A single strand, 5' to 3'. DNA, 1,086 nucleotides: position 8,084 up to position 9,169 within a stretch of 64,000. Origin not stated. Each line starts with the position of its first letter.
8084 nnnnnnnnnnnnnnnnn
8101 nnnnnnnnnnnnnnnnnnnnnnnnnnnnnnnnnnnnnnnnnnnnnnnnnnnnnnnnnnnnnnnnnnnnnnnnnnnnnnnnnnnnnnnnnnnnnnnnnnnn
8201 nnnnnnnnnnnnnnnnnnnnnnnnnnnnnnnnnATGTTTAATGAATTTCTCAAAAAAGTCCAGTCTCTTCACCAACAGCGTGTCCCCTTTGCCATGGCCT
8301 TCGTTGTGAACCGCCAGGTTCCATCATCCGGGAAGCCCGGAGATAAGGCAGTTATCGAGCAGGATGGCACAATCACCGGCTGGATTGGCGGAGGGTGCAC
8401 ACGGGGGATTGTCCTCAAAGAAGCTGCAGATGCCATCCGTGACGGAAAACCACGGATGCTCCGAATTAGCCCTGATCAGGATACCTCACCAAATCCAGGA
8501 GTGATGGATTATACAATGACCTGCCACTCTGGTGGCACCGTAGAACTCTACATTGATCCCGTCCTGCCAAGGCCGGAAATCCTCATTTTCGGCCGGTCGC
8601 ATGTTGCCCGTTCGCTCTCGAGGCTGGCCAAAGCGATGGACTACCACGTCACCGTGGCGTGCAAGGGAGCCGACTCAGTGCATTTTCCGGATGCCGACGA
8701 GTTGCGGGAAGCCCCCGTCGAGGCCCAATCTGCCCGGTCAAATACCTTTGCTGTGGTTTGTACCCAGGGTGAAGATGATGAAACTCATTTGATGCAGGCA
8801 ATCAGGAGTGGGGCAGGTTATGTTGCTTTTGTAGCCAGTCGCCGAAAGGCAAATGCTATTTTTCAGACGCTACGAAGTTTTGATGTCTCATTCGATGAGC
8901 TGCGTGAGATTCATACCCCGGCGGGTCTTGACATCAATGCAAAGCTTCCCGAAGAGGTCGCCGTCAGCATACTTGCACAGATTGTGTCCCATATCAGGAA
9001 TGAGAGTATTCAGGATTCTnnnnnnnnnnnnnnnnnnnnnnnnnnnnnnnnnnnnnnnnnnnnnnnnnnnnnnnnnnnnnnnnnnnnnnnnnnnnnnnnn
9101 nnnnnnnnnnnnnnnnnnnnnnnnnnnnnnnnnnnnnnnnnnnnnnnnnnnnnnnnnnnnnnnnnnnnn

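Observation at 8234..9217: CoxF/XdhC maturation factor carrying a fused C-terminal YHS/TRASH metal-binding domain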

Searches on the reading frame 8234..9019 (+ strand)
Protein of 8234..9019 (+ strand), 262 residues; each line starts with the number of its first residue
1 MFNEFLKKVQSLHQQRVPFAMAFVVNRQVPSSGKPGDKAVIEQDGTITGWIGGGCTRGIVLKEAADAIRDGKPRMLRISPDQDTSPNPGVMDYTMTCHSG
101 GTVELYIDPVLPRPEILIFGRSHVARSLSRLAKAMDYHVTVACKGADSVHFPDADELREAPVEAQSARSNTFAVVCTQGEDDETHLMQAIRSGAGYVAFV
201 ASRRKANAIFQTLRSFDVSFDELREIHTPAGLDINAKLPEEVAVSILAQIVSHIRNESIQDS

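Call 27: search_protein_representatives(protein=window:8234-9019:+)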
Query: 262 residues. Proteins with E-value up to 0.001 (for the whole library): 12229; up to 1e-10: 5430; up to 1e-30: 397. The best 150 are listed.
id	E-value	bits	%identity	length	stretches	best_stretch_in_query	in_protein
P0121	9.8e-82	290.4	54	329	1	1-256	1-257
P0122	6.6e-81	287.7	52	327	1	1-258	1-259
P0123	7.0e-73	261.4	48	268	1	1-258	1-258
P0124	8.1e-72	258.0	47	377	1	1-256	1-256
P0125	3.6e-71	255.8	45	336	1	1-259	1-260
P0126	3.6e-70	252.6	48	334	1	4-254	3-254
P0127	1.4e-69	250.7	50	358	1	1-252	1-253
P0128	4.1e-69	249.1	50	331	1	1-252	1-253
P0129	1.5e-68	247.3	48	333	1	1-256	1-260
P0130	1.6e-67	243.8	49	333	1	2-253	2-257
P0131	8.5e-67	241.5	47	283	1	4-258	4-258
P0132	1.9e-64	233.8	47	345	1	1-253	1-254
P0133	6.6e-64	232.0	47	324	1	1-254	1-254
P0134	4.9e-62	225.9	44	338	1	3-258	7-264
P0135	3.3e-60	220.0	55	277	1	1-209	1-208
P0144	7.6e-57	208.9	43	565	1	11-252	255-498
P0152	6.9e-54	199.2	41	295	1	4-255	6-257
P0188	6.8e-49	182.9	41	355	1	4-252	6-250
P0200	5.4e-47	176.7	37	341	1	3-252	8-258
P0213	2.9e-45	171.0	37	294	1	4-255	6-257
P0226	6.2e-44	166.6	38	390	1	8-254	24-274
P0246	1.0e-42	162.7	39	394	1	6-255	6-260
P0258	8.1e-42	159.7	37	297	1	7-257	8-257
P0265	2.3e-41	158.2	43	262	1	7-255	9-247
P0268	3.6e-41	157.6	36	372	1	13-255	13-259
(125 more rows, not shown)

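Call 29: search_protein_families(library=pfam, alignment_id=A1, max_evalue=0.001)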
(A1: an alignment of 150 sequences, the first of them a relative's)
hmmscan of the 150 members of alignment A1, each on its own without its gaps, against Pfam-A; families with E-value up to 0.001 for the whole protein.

A. member 1, P0121 (329 aa): 3 families
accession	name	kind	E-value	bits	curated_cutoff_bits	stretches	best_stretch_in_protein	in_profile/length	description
PF13478.12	XdhC_C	-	6.2e-26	91.8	29.7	1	116-251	1-125/125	XdhC Rossmann domain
PF02625.21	XdhC_CoxI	-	1.1e-17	64.1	24.3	1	14-78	3-67/68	XdhC and CoxI family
PF04945.19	YHS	-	3.5e-09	37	30.3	1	283-326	4-46/47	YHS domain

B. families by the number of members that match (of 150 scanned): 16 families
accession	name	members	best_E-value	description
PF13478.12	XdhC_C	148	1.1e-49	XdhC Rossmann domain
PF02625.21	XdhC_CoxI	145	1.6e-27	XdhC and CoxI family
PF04945.19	YHS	82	4.1e-34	YHS domain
PF24273.1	TRASH_HVO_1752_C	46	2.6e-09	HVO_1752, C-terminal TRASH domain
PF12804.13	NTP_transf_3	6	2.7e-41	MobA-like NTP transferase domain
PF01128.25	IspD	5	2.5e-10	2-C-methyl-D-erythritol 4-phosphate cytidylyltransferase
PF02348.25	CTP_transf_3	5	8.4e-08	Cytidylyltransferase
PF08394.17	Arc_trans_TRASH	4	0.00026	Archaeal TRASH domain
PF06467.20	zf-FCS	3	0.0003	MYM-type Zinc finger with FCS sequence motif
PF00403.32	HMA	2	2.7e-10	Heavy-metal-associated domain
PF00483.29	NTP_transferase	2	1.4e-06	Nucleotidyl transferase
PF06240.19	COXG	1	7.2e-12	Carbon monoxide dehydrogenase subunit G (CoxG)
PF12156.14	ATPase-cat_bd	1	1.7e-06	Putative metal-binding domain of cation transport ATPase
PF01983.22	CofC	1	8.4e-06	Guanylyl transferase CofC like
PF02826.25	2-Hacid_dh_C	1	0.00014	D-isomer specific 2-hydroxyacid dehydrogenase, NAD binding domain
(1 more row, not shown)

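Call 37: find_encoding_contigs(protein=P0132, flank=10000, max_places=3)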
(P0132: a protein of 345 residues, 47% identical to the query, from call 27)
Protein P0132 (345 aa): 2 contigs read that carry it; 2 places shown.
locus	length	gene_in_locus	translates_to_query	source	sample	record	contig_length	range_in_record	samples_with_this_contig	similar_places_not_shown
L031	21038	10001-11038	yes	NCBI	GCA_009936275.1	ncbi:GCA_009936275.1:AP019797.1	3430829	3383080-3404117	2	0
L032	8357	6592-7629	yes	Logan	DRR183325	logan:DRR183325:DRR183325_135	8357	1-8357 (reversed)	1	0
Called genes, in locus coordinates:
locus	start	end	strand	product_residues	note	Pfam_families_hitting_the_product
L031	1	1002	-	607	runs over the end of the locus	PF14849:YidC_periplas, PF02096:60KD_IMP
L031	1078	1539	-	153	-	PF00825:Ribonuclease_P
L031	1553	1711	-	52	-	PF00468:Ribosomal_L34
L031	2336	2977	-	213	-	-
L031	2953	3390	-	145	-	-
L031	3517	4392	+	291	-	PF00941:FAD_binding_5, PF01565:FAD_binding_4 (weak), PF03450:CO_deh_flav_C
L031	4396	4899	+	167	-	PF00111:Fer2 (weak), PF01799:Fer2_2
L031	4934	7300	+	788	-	PF01315:Ald_Xan_dh_C, PF02738:MoCoBD_1, PF20256:MoCoBD_2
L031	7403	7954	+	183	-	PF11485:STK_08120-like (weak), PF06240:COXG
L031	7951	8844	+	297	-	PF13401:AAA_22 (weak), PF00004:AAA, PF07726:AAA_3 (faint), PF07728:AAA_5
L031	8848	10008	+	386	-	PF05762:VWA_CoxE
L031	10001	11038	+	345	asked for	PF02625:XdhC_CoxI, PF13478:XdhC_C, PF00403:HMA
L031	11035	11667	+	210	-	PF01128:IspD (weak), PF02348:CTP_transf_3 (weak), PF12804:NTP_transf_3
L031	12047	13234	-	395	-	PF02625:XdhC_CoxI, PF13478:XdhC_C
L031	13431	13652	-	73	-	-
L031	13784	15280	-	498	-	PF00199:Catalase, PF06628:Catalase-rel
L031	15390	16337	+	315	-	PF00126:HTH_1, PF03466:LysR_substrate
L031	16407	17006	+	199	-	-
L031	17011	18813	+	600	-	PF00672:HAMP, PF00015:MCPsignal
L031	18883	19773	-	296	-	PF05067:Mn_catalase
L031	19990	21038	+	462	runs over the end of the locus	PF03448:MgtE_N, PF00571:CBS, PF01769:MgtE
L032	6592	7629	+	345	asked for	PF02625:XdhC_CoxI, PF13478:XdhC_C, PF00403:HMA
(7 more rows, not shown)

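Call 38: find_encoding_contigs(protein=P0152, flank=10000, max_places=3)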
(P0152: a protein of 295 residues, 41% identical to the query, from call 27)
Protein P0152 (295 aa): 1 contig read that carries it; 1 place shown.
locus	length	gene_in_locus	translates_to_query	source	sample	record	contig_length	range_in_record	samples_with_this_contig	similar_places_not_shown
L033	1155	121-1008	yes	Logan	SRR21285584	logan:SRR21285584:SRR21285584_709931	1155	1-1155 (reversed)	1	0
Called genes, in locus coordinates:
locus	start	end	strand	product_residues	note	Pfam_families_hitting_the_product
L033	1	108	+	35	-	?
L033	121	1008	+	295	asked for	PF02625:XdhC_CoxI, PF13478:XdhC_C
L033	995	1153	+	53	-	?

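Call 39: find_encoding_contigs(protein=P0258, flank=10000, max_places=2)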
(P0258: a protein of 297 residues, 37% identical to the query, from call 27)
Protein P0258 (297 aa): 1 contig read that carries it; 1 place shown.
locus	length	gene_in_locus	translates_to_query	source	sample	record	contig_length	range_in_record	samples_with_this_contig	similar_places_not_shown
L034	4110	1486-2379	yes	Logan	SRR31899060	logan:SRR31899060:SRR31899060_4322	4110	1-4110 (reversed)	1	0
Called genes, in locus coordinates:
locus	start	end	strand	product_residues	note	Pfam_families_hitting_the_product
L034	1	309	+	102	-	?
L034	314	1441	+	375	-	PF05762:VWA_CoxE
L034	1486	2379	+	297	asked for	PF02625:XdhC_CoxI, PF13478:XdhC_C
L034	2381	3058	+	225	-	PF00483:NTP_transferase (faint), PF01128:IspD, PF12804:NTP_transf_3, PF02348:CTP_transf_3 (weak)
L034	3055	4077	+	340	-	-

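Call 40: find_encoding_contigs(protein=P0213, flank=10000, max_places=2)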
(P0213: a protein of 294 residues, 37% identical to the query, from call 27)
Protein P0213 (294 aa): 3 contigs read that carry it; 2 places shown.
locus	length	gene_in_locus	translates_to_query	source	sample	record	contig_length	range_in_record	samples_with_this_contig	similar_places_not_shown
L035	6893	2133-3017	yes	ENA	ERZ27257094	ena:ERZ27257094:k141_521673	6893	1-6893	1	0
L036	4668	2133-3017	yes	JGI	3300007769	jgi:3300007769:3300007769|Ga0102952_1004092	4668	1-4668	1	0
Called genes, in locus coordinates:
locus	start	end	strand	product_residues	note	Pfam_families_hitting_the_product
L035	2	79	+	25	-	?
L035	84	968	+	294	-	PF00158:Sigma54_activat (faint), PF13191:AAA_16, PF07726:AAA_3 (faint), PF07728:AAA_5, PF13401:AAA_22 (weak), PF00004:AAA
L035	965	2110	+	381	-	PF05762:VWA_CoxE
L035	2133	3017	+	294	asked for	PF02625:XdhC_CoxI, PF13478:XdhC_C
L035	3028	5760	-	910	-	PF00311:PEPcase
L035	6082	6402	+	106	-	-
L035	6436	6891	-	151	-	?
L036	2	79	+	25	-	?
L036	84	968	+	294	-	PF00158:Sigma54_activat (faint), PF13191:AAA_16, PF07726:AAA_3 (faint), PF07728:AAA_5, PF13401:AAA_22 (weak), PF00004:AAA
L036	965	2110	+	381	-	PF05762:VWA_CoxE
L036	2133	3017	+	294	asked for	PF02625:XdhC_CoxI, PF13478:XdhC_C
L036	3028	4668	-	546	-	?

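Call 49: search_protein_families(library=ncbifam, proteins=[L031:10001-11035:+], max_evalue=0.00001)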
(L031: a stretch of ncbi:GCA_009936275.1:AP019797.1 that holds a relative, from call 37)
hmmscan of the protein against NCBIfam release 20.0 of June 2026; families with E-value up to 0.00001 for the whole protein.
L031:10001-11035:+ (345 aa): 10 families
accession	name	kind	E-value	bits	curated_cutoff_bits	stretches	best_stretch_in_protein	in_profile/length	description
NF045664.1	XdhC_rel_AOR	equivalog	1.5e-34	119.8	350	2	92-256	173-345/346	XdhC family aldehyde oxidoreductase maturation factor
NF033795.1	chaper_CopZ_Bs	exception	3.2e-15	56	91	1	276-336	2-64/66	copper chaperone CopZ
NF033794.2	chaper_CopZ_Eh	exception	1.6e-13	50.5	95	1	276-336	2-64/68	copper chaperone CopZ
NF047957.1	CopZ_AFE_1862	equivalog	3e-11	43.6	85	1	276-336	1-60/62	CopZ family metallochaperone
NF041115.1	UxxU_metal_bind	equivalog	4.5e-11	42.7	95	1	276-335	6-67/74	metal-binding (seleno)protein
TIGR00003.1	TIGR00003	subfamily_domain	7e-10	39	62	1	276-337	2-65/66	copper ion binding protein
TIGR02964.1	xanthine_xdhC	equivalog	3.9e-09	36.4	161.6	1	113-252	100-246/246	xanthine dehydrogenase accessory protein XdhC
NF033556.1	MerTP_fusion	equivalog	4.7e-09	36.1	180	1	274-336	120-184/186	mercuric transport protein MerTP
TIGR02052.1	MerP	equivalog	1.7e-07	31.6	92.55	1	276-335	25-86/92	mercury resistance system periplasmic binding protein MerP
NF010311.1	PRK13748.1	subfamily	1.4e-06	27.4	600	1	277-339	2-65/560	mercury(II) reductase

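Call 55: find_encoding_contigs(protein=P0226, flank=9000, max_places=1)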
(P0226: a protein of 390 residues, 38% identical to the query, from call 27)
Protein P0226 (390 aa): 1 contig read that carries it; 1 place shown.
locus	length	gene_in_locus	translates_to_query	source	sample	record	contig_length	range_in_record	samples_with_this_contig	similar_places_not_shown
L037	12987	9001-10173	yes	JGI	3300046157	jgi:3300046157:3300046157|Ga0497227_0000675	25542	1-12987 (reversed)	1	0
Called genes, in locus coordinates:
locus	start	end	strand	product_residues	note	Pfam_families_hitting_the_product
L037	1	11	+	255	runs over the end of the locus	PF23023:Anti-Pycsar_Apyc1, PF00753:Lactamase_B, PF12706:Lactamase_B_2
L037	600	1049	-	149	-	-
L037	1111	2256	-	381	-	PF13492:GAF_3, PF02518:HATPase_c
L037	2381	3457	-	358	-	PF26356:Pelota_N, PF03464:eRF1_2 (weak), PF03465:eRF1_3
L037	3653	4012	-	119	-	-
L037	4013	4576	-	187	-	-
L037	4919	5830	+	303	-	PF00941:FAD_binding_5, PF03450:CO_deh_flav_C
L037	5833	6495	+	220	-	PF00111:Fer2, PF01799:Fer2_2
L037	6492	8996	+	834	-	PF01315:Ald_Xan_dh_C, PF02738:MoCoBD_1, PF20256:MoCoBD_2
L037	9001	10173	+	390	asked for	PF02625:XdhC_CoxI, PF13478:XdhC_C, PF04945:YHS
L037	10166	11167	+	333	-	PF00004:AAA (faint), PF07726:AAA_3 (faint), PF07728:AAA_5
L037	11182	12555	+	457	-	PF05762:VWA_CoxE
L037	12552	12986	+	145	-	?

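Call 56: find_encoding_contigs(protein=P0124, flank=9000, max_places=1)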
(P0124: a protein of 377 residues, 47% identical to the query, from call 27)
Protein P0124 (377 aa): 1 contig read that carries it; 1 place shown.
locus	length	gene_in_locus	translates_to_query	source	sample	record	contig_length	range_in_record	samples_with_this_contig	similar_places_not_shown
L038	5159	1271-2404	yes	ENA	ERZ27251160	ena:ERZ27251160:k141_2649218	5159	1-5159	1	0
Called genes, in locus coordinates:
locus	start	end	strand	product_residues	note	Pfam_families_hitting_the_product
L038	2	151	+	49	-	?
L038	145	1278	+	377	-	PF05762:VWA_CoxE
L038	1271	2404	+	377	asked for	PF02625:XdhC_CoxI, PF13478:XdhC_C, PF04945:YHS, PF12156:ATPase-cat_bd (faint), PF24273:TRASH_HVO_1752_C (faint), PF04945:YHS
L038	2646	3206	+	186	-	PF12804:NTP_transf_3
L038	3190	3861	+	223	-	-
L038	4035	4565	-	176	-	PF13103:TonB_2 (faint), PF03544:TonB_C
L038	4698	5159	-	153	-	?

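Call 57: find_encoding_contigs(protein=P0144, flank=9000, max_places=1)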
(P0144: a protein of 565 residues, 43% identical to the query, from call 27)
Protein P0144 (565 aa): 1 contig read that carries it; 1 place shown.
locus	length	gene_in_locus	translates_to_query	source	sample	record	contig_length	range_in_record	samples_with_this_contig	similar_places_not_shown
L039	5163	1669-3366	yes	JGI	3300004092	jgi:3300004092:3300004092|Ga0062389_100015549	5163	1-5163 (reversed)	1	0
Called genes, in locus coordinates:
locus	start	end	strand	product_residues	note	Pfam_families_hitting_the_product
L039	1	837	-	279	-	?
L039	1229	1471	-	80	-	-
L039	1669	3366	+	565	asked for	PF01128:IspD (weak), PF12804:NTP_transf_3, PF02625:XdhC_CoxI, PF13478:XdhC_C, PF04945:YHS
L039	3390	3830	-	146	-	PF06240:COXG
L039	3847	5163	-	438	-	?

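Call 58: find_encoding_contigs(protein=P0188, flank=9000, max_places=1)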
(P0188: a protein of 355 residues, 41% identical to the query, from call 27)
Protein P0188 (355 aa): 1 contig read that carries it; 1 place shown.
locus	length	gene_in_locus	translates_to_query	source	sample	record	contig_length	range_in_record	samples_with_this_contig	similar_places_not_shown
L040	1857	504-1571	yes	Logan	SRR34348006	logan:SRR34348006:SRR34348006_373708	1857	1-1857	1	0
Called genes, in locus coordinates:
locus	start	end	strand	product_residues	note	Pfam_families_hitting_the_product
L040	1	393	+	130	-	?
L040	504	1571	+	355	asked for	PF02625:XdhC_CoxI, PF13478:XdhC_C, PF04945:YHS, PF24273:TRASH_HVO_1752_C (weak)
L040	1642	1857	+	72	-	?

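Call 65: find_homologous_proteins(query=L031:10001-11035:+, max_evalue=1e-10)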
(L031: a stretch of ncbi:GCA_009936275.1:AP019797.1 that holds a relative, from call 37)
Query L031:10001-11035:+ (345 aa): 3282 proteins with E <= 1e-10 among 8000 candidates; the best 120 are listed.
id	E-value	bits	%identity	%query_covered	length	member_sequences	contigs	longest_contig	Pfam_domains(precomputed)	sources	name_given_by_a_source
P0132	2.2e-219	745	100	100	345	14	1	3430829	PF02625.22,PF00403.33,PF13478.13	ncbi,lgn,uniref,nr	ncbi:XdhC family protein [Rhodothermus marinus]|uniref:XdhC family protein n=1 Tax=Rhodothermus mari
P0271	2.2e-218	742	100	100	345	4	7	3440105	PF02625.22,PF00403.33,PF13478.13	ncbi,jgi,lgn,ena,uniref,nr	ncbi:XdhC family protein [Rhodothermus marinus]|uniref:XdhC family protein n=1 Tax=Rhodothermus mari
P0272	2.6e-188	643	87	100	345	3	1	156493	PF02625.22,PF00403.33,PF13478.13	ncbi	-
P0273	5.7e-187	639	85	100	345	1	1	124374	PF02625.22,PF00403.33,PF13478.13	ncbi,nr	ncbi:MAG: XdhC family protein [Rhodothermus sp.]|nr:XdhC family protein [Rhodothermus sp.]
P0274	6.3e-120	418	59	99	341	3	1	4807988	PF02625.22,PF00403.33,PF13478.13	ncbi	-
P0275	1.6e-112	394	56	100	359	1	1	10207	PF02625.22,PF00403.33,PF13478.13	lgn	-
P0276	1.3e-111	391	55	97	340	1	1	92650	PF02625.22,PF00403.33,PF13478.13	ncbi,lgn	-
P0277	2.7e-111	390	55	97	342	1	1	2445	PF02625.22,PF00403.33,PF13478.13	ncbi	-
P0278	7.3e-111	389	54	98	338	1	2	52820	PF02625.22,PF00403.33,PF13478.13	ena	-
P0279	2.7e-110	387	59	98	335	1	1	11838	PF02625.22,PF00403.33,PF13478.13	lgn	-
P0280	1.1e-109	385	54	99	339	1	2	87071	PF02625.22,PF00403.33,PF13478.13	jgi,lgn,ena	-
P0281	4.2e-106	373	57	91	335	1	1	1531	PF02625.22,PF00403.33,PF13478.13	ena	-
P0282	5.2e-106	373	52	99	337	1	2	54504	PF02625.22,PF00403.33,PF13478.13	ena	-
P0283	2.5e-105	370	54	98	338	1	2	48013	PF02625.22,PF00403.33,PF13478.13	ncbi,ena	-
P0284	4.7e-105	369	52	99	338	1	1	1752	PF02625.22,PF00403.33,PF13478.13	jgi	-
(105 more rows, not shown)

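Call 73: find_encoding_contigs(protein=P0200, flank=9000, max_places=1)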
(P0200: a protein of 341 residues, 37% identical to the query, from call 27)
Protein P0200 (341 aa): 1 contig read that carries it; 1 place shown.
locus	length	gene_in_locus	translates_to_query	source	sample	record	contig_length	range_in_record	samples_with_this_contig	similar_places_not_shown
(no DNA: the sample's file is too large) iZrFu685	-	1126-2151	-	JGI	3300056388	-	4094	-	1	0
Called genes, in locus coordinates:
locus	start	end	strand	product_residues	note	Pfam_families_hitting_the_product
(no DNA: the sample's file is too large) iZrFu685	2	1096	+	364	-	?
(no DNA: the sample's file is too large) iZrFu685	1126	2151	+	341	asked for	PF02625:XdhC_CoxI, PF13478:XdhC_C, PF04945:YHS (weak)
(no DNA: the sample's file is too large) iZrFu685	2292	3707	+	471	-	PF04932:Wzy_C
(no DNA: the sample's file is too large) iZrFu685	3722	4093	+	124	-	?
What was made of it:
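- Tried and rejected: Several context look-ups returned contigs too short to be informative (P0152 in call 38; P0200 in call 73).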

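Call 74: find_encoding_contigs(protein=P0246, flank=9000, max_places=1)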
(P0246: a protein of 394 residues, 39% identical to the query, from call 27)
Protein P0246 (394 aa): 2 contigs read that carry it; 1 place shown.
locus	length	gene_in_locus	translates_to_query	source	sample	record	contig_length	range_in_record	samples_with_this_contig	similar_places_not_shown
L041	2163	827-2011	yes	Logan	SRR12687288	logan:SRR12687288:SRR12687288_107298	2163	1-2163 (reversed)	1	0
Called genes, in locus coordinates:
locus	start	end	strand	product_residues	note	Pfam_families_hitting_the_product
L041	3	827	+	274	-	?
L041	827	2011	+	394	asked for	PF02625:XdhC_CoxI, PF13478:XdhC_C, PF04945:YHS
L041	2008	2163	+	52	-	?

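Call 75: find_encoding_contigs(protein=P0265, flank=9000, max_places=1)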
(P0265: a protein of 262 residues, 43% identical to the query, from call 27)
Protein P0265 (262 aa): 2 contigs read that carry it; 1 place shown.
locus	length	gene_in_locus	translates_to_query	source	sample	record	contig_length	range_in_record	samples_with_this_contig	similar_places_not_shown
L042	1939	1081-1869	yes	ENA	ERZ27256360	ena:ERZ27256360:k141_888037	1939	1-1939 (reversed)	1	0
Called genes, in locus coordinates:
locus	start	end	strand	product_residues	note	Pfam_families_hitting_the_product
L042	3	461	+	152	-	?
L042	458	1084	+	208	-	PF01128:IspD (weak), PF12804:NTP_transf_3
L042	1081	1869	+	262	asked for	PF02625:XdhC_CoxI, PF13478:XdhC_C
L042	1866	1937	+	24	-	?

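Call 76: find_encoding_contigs(protein=P0268, flank=9000, max_places=1)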
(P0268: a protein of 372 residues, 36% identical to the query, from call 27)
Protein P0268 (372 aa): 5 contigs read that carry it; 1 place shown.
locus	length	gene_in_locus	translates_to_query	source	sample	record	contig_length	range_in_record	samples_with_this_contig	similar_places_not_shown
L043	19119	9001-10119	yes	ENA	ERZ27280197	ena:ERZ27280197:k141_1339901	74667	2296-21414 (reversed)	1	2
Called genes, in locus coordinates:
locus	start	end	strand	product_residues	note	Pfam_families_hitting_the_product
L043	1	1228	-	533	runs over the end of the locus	PF03136:Pup_ligase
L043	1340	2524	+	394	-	PF02746:MR_MLE_N, PF13378:MR_MLE_C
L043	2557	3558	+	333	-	PF01408:GFO_IDH_MocA, PF03435:Sacchrp_dh_NADP (faint), PF22725:GFO_IDH_MocA_C3, PF02894:GFO_IDH_MocA_C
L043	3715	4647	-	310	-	PF01261:AP_endonuc_2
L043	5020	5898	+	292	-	PF00941:FAD_binding_5, PF03450:CO_deh_flav_C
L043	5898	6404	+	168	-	PF00111:Fer2 (weak), PF01799:Fer2_2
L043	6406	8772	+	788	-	PF01315:Ald_Xan_dh_C, PF02738:MoCoBD_1, PF20256:MoCoBD_2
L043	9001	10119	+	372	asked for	PF02625:XdhC_CoxI, PF13478:XdhC_C, PF04945:YHS (faint)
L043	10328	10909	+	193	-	-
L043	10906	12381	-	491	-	PF01425:Amidase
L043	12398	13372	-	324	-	-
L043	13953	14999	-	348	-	PF02126:PTE (weak)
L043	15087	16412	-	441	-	PF01041:DegT_DnrJ_EryC1, PF01053:Cys_Met_Meta_PP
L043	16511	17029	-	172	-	PF00583:Acetyltransf_1, PF13673:Acetyltransf_10, PF13508:Acetyltransf_7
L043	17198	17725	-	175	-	-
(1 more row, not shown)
